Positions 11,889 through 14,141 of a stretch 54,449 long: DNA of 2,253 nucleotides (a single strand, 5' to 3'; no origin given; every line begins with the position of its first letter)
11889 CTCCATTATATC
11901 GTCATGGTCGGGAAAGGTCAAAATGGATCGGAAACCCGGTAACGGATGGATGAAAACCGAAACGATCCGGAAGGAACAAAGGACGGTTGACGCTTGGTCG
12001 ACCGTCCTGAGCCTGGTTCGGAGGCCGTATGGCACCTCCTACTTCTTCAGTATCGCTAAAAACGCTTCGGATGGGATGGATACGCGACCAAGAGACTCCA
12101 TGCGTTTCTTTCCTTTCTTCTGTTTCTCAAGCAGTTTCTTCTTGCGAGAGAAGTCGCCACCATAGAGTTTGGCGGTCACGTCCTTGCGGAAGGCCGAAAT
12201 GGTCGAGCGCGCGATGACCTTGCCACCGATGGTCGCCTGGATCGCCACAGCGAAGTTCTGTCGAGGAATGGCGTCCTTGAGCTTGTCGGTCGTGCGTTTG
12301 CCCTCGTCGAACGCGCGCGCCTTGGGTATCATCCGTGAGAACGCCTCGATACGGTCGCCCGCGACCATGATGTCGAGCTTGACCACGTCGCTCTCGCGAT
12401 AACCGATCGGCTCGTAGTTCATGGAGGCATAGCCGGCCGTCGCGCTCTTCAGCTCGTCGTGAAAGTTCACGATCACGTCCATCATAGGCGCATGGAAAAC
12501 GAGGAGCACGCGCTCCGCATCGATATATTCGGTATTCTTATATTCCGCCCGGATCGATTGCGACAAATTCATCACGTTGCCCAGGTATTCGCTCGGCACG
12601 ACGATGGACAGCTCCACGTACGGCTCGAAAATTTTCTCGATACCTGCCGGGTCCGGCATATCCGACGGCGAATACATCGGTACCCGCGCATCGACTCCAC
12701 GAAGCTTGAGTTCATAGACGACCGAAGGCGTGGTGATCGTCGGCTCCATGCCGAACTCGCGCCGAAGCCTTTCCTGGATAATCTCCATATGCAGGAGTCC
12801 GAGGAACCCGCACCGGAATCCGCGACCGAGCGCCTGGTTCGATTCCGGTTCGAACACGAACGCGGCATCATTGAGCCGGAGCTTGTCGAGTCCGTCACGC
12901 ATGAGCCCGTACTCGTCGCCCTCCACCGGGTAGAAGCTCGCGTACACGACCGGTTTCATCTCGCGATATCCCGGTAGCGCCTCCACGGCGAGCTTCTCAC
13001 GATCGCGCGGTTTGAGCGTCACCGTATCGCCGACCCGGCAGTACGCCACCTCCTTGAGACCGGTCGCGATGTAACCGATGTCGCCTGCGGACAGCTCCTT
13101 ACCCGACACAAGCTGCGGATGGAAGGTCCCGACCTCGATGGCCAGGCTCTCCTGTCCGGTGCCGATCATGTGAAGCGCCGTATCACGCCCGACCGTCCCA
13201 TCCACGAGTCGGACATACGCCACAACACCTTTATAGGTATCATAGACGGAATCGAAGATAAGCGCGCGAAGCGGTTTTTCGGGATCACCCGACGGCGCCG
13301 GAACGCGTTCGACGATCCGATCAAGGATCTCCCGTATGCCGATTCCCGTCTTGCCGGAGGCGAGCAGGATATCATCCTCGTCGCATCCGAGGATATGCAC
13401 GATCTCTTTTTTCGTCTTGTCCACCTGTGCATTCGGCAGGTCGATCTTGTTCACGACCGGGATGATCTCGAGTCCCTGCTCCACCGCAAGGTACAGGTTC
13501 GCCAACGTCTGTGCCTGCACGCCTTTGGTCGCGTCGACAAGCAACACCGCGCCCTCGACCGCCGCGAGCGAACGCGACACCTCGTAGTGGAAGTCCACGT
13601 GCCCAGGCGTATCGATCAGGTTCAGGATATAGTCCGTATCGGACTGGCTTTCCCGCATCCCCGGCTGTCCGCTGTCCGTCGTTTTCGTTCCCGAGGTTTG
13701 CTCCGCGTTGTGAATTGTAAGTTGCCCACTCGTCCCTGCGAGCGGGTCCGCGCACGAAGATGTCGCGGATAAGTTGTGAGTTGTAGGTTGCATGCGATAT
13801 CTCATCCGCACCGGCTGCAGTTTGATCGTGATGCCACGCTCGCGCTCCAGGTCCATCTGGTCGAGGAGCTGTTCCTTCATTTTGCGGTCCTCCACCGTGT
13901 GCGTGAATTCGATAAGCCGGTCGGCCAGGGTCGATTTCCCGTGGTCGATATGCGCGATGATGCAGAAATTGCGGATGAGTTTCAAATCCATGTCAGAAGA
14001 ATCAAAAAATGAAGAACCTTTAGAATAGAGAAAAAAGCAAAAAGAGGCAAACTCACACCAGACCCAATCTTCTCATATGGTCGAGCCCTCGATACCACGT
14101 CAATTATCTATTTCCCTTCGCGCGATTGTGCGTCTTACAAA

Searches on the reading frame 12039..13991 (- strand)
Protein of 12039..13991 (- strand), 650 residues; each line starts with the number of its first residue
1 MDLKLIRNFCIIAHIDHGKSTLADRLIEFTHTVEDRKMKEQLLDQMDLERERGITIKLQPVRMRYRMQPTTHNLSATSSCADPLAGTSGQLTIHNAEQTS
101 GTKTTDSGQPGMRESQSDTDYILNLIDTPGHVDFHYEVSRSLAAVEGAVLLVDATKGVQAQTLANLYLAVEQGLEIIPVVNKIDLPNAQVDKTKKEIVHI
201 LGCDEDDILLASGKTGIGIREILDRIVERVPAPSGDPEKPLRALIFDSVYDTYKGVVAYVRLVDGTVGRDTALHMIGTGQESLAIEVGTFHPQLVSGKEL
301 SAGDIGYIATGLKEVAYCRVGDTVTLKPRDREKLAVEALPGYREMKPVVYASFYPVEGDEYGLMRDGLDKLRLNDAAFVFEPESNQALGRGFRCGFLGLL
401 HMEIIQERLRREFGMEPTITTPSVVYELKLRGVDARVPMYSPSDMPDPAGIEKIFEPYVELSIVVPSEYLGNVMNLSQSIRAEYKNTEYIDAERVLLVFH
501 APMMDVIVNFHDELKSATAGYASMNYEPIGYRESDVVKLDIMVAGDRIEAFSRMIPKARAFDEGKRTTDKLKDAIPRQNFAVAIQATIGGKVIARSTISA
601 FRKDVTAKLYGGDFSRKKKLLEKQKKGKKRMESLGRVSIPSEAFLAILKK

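Call 3: search_protein_families(library=pfam, proteins=[window:12039-13991:-], max_evalue=0.01)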
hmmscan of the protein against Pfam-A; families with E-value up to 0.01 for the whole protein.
window:12039-13991:- (650 aa): 5 families
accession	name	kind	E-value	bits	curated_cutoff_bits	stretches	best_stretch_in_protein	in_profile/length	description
PF00009.33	GTP_EFTU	-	8e-52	176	26.5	1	5-231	2-187/188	Elongation factor Tu GTP binding domain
PF06421.17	LepA_C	-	3e-42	143.5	29.7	1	544-649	2-107/107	GTP-binding protein LepA C-terminus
PF00679.30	EFG_C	-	9.1e-21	74.1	27.9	1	454-540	2-87/89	Elongation factor G C-terminus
PF03144.31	GTP_EFTU_D2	-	6.1e-06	27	30.3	1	255-325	1-73/73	Elongation factor Tu domain 2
PF14492.12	EFG_III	-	0.0033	17.9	27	1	346-419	3-73/75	Elongation Factor G, domain III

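Call 12: find_encoding_contigs(protein=window:12039-13991:-, flank=10000, max_places=8)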
Protein window:12039-13991:- (650 aa): no gene with exactly this product is on record in the collection.
